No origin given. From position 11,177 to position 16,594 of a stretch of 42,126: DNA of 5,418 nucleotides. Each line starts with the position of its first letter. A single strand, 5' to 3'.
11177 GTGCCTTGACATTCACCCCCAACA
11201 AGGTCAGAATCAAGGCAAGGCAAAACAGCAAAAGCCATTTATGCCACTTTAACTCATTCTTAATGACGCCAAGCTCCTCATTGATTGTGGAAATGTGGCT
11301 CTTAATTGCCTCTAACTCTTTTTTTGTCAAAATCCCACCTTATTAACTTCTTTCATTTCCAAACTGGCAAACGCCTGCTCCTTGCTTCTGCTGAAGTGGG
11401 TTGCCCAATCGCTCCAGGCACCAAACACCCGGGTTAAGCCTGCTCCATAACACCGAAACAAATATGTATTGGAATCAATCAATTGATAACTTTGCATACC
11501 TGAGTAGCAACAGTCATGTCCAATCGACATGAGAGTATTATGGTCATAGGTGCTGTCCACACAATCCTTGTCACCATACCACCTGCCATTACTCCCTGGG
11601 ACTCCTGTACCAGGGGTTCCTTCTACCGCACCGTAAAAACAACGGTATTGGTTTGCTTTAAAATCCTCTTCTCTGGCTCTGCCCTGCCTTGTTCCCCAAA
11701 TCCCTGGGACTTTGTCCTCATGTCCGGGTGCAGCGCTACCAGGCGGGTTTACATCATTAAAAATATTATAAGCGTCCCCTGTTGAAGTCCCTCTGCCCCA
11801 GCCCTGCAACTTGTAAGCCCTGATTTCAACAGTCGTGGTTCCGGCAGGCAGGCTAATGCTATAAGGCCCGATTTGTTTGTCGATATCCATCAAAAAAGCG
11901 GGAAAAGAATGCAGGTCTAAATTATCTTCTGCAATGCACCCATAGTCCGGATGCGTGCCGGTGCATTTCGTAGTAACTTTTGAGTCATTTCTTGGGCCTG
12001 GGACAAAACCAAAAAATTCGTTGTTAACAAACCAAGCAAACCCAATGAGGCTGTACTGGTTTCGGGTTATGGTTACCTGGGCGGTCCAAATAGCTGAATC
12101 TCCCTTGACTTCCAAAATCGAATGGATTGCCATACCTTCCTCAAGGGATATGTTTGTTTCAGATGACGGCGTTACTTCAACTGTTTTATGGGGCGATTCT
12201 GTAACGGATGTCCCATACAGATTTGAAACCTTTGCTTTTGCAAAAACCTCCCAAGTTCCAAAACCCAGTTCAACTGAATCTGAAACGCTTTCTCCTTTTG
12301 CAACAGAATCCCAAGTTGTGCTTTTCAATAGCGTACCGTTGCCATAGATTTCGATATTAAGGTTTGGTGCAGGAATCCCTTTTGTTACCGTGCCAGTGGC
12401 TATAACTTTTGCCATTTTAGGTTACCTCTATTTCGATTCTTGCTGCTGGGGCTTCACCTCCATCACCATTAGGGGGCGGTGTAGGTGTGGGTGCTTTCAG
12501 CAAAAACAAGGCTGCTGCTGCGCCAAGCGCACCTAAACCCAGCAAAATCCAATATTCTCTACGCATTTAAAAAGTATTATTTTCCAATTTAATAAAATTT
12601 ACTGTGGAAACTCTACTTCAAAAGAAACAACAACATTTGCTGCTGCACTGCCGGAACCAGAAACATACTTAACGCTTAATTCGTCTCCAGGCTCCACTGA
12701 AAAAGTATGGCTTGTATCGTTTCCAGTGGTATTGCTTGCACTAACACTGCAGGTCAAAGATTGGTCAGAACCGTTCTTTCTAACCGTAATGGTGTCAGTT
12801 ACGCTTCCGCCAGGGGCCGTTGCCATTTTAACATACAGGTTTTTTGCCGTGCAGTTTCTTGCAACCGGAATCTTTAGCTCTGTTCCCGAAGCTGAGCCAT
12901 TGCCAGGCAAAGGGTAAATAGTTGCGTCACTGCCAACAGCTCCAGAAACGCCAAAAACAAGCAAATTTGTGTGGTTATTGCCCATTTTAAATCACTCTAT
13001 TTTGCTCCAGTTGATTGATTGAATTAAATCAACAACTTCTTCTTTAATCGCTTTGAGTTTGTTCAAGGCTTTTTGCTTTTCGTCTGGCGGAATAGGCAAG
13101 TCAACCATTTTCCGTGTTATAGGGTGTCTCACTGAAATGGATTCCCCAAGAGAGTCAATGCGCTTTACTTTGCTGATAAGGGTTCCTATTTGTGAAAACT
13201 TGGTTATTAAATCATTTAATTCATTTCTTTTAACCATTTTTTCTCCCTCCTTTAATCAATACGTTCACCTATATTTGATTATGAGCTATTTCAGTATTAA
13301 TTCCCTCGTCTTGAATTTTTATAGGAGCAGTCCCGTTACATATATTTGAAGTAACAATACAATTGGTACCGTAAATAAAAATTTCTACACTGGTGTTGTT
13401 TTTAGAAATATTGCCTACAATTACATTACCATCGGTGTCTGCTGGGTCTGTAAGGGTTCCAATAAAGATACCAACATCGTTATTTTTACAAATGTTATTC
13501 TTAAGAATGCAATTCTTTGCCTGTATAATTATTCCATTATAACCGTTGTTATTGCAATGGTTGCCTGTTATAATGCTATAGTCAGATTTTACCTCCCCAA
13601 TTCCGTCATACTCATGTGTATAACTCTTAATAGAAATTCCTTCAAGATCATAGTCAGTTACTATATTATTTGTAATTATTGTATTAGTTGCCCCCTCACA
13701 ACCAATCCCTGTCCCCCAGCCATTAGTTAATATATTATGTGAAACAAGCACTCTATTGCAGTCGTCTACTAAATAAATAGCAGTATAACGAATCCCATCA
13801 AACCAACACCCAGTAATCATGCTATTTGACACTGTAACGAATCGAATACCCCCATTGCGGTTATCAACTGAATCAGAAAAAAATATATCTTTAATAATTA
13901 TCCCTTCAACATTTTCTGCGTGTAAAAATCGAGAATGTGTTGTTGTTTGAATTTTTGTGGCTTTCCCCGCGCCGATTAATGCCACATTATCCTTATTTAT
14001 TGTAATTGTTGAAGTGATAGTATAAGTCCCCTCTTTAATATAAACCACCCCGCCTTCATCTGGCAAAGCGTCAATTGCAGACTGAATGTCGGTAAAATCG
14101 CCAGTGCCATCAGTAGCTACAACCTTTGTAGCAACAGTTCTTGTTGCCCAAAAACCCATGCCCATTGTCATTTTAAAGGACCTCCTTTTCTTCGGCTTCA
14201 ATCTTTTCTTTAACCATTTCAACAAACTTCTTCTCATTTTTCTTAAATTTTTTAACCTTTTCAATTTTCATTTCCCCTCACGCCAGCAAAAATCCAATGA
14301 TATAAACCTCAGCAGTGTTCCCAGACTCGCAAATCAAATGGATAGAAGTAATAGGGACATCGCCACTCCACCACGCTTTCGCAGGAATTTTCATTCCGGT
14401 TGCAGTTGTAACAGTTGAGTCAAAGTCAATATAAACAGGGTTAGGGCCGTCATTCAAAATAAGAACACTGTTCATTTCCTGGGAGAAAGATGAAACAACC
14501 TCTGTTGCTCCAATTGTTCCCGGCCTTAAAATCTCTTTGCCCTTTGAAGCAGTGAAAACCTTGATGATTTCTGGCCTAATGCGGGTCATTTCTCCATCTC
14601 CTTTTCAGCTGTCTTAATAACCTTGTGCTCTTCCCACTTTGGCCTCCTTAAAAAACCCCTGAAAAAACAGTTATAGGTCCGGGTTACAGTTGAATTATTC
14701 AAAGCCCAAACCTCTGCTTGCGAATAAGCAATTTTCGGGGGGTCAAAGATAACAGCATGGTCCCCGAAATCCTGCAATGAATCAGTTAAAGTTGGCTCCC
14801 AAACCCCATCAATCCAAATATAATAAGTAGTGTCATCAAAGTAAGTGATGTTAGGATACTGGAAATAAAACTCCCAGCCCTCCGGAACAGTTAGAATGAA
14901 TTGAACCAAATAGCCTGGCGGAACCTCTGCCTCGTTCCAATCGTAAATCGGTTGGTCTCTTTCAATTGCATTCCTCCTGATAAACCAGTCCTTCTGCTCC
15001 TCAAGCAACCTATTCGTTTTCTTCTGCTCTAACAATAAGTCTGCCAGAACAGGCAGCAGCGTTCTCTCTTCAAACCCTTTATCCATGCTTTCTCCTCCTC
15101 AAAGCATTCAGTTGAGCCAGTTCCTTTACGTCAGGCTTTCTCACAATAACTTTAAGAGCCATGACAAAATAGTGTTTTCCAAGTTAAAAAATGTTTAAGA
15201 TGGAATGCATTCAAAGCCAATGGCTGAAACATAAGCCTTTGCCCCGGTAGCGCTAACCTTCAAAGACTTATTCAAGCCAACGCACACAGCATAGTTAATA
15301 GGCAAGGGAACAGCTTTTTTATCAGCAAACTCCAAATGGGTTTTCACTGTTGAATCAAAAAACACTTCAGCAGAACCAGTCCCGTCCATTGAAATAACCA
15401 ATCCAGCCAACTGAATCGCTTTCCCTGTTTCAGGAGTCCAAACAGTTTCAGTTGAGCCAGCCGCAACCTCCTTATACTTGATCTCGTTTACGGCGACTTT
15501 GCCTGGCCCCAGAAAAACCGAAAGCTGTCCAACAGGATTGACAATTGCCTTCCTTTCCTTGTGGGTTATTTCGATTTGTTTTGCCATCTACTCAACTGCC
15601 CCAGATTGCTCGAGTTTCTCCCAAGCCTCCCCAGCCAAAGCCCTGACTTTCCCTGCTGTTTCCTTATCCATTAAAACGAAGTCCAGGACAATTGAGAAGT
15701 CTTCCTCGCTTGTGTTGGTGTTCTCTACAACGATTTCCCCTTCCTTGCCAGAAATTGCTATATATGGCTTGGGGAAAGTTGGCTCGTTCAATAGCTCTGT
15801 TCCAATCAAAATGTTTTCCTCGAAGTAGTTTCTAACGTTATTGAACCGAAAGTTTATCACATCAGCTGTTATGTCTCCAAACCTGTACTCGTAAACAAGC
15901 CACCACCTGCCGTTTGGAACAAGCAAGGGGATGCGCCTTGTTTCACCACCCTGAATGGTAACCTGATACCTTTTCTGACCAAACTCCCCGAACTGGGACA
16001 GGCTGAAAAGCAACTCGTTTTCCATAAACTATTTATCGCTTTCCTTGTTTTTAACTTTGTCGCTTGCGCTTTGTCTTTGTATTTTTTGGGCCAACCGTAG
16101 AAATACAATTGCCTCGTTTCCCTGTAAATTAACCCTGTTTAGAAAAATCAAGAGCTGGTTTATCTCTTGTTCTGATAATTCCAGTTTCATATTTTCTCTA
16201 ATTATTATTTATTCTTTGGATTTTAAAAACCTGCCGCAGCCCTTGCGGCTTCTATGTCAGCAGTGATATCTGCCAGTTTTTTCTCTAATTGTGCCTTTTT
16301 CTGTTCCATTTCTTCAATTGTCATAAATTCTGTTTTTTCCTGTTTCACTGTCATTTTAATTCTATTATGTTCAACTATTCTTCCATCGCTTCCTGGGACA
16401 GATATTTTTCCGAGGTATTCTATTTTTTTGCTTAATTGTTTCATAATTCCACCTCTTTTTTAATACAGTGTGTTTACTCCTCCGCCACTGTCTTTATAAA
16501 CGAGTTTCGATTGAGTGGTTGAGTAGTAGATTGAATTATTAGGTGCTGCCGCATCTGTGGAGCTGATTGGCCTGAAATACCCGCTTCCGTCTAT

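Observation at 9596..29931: No recognisable terminase, portal, HK97 or double-jelly-roll capsid gene: possibly an undescribed virion architecture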

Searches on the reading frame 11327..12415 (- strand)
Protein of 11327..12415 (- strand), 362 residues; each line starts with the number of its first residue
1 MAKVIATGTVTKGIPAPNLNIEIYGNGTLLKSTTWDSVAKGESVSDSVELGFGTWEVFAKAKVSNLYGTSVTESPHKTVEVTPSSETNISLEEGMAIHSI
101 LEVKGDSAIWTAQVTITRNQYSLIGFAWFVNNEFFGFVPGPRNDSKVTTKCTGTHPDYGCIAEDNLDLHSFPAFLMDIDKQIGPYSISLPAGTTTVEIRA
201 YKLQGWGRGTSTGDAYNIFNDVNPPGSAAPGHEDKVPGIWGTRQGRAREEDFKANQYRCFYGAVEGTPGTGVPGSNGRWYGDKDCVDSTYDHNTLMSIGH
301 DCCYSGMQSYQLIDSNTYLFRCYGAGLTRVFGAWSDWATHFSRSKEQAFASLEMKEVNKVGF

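Call 4: search_protein_families(library=pfam, max_evalue=0.1, proteins=[window:11327-12415:-])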
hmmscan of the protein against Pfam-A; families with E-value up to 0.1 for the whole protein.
window:11327-12415:- (362 aa): 1 family
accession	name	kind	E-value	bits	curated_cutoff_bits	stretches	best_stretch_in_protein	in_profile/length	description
PF05264.16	CfAFP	-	0.08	13.4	25.9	0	62-92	75-105/137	Choristoneura fumiferana antifreeze protein (CfAFP)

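Call 6: search_protein_families(library=phrogs, max_evalue=0.1, proteins=[window:11327-12415:-])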
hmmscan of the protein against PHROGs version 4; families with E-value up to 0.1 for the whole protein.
window:11327-12415:- (362 aa): 0 families

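Call 94: search_solved_structures(query=window:11327-12415:-, max_evalue=1)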
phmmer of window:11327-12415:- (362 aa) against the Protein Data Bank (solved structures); distinct sequences matched with E-value up to 1: 1.
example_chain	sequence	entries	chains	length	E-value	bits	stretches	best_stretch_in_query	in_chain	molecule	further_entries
6ool_A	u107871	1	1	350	0.2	14.2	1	267-339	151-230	Netrin receptor UNC5B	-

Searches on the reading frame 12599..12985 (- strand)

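Call 4: search_protein_families(library=pfam, max_evalue=0.1, proteins=[window:12599-12985:-])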
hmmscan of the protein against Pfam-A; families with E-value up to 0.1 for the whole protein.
window:12599-12985:- (128 aa): 1 family
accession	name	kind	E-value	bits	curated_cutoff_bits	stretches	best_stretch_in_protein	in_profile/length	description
PF05506.17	PLipase_C_C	-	0.08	14.3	24.4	0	66-108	16-55/80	Bacterial phospholipase C, C-terminal domain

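Call 6: search_protein_families(library=phrogs, max_evalue=0.1, proteins=[window:12599-12985:-])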
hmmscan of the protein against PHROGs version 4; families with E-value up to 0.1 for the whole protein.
window:12599-12985:- (128 aa): 1 family
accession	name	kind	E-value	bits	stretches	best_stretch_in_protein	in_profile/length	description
phrog_38418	-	unknown function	0.032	14.1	1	39-116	385-458/472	-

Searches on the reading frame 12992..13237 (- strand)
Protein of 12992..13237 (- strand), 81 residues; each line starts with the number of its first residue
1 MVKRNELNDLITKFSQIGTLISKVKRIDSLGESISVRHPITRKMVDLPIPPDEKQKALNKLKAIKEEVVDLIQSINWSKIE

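Call 4: search_protein_families(library=pfam, max_evalue=0.1, proteins=[window:12992-13237:-])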
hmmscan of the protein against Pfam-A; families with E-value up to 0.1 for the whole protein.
window:12992-13237:- (81 aa): 0 families

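Call 6: search_protein_families(library=phrogs, max_evalue=0.1, proteins=[window:12992-13237:-])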
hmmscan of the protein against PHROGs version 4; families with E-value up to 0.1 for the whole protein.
window:12992-13237:- (81 aa): 2 families
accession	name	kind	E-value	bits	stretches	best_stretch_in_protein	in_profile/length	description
phrog_18514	-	unknown function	0.0055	17.6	1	44-76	7-39/60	-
phrog_7235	-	unknown function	0.057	14.8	1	19-63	15-57/67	-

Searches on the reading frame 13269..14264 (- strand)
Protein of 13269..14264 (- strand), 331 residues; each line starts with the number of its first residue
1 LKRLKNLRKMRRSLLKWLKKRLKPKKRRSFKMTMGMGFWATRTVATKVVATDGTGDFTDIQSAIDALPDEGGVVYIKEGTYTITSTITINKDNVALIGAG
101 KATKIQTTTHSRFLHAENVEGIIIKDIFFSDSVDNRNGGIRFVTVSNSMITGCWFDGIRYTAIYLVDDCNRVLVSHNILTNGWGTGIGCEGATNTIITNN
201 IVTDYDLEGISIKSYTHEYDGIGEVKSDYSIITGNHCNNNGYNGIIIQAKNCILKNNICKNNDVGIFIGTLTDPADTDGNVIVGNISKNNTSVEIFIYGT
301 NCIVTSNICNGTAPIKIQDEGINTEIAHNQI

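Call 4: search_protein_families(library=pfam, max_evalue=0.1, proteins=[window:13269-14264:-])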
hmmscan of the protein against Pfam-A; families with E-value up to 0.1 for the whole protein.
window:13269-14264:- (331 aa): 3 families
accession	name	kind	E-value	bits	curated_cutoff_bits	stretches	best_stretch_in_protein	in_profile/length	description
PF05048.19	NosD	-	1.8e-11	44.4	23.6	2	86-215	18-136/212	Periplasmic copper-binding protein (NosD)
PF13229.12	Beta_helix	-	1.1e-09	38.6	25.9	2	84-215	15-147/158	Right handed beta helix region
PF01095.25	Pectinesterase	-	3.7e-09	36.2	27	1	48-109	3-67/298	Pectinesterase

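Call 80: search_protein_families(library=phrogs, max_evalue=0.01, proteins=[window:13269-14264:-])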
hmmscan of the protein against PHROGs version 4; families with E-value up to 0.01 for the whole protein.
window:13269-14264:- (331 aa): 3 families
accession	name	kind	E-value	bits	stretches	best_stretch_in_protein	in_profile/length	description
phrog_3449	-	tail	9.3e-07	28.5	1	51-147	122-214/549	tail collar protein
phrog_7458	-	tail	3.6e-05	23.2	2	52-111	134-194/732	tail spike protein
phrog_2234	-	tail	0.0009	19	1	49-187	194-309/757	tail spike protein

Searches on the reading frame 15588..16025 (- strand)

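Call 4: search_protein_families(library=pfam, max_evalue=0.1, proteins=[window:15588-16025:-])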
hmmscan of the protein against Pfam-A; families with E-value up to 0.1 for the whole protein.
window:15588-16025:- (145 aa): 0 families

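Call 6: search_protein_families(library=phrogs, max_evalue=0.1, proteins=[window:15588-16025:-])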
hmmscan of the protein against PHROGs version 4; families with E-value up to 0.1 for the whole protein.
window:15588-16025:- (145 aa): 1 family
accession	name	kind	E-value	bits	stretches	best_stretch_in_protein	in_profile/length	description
phrog_32551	-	unknown function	0.042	14.9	0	37-72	37-70/95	-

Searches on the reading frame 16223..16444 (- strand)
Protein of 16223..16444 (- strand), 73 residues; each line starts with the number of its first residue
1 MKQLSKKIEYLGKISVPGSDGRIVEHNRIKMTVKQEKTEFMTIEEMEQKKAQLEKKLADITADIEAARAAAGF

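Call 5: search_protein_families(library=pfam, max_evalue=0.1, proteins=[window:16223-16444:-])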
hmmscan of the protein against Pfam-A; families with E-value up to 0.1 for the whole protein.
window:16223-16444:- (73 aa): 4 families
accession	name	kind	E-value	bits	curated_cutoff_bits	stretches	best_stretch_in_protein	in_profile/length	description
PF17675.6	APG6_N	-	0.025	15.5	45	1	28-67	54-93/132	Apg6 coiled-coil region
PF16326.10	ABC_tran_CTD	-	0.053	14.2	32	1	42-65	16-41/69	ABC transporter C-terminal domain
PF13600.11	DUF4140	-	0.058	14.3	27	1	26-72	49-96/98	N-terminal domain of unknown function (DUF4140)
PF07073.17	ROF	-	0.062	13.9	27.6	1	19-68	25-74/80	Modulator of Rho-dependent transcription termination (ROF)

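Call 6: search_protein_families(library=phrogs, max_evalue=0.1, proteins=[window:16223-16444:-])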
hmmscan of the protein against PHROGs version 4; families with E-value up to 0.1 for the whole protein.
window:16223-16444:- (73 aa): 2 families
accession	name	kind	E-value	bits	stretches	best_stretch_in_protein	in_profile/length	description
phrog_3501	-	unknown function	0.014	16.4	1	33-69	24-60/85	-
phrog_38725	-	unknown function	0.022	16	1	41-67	2-28/83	-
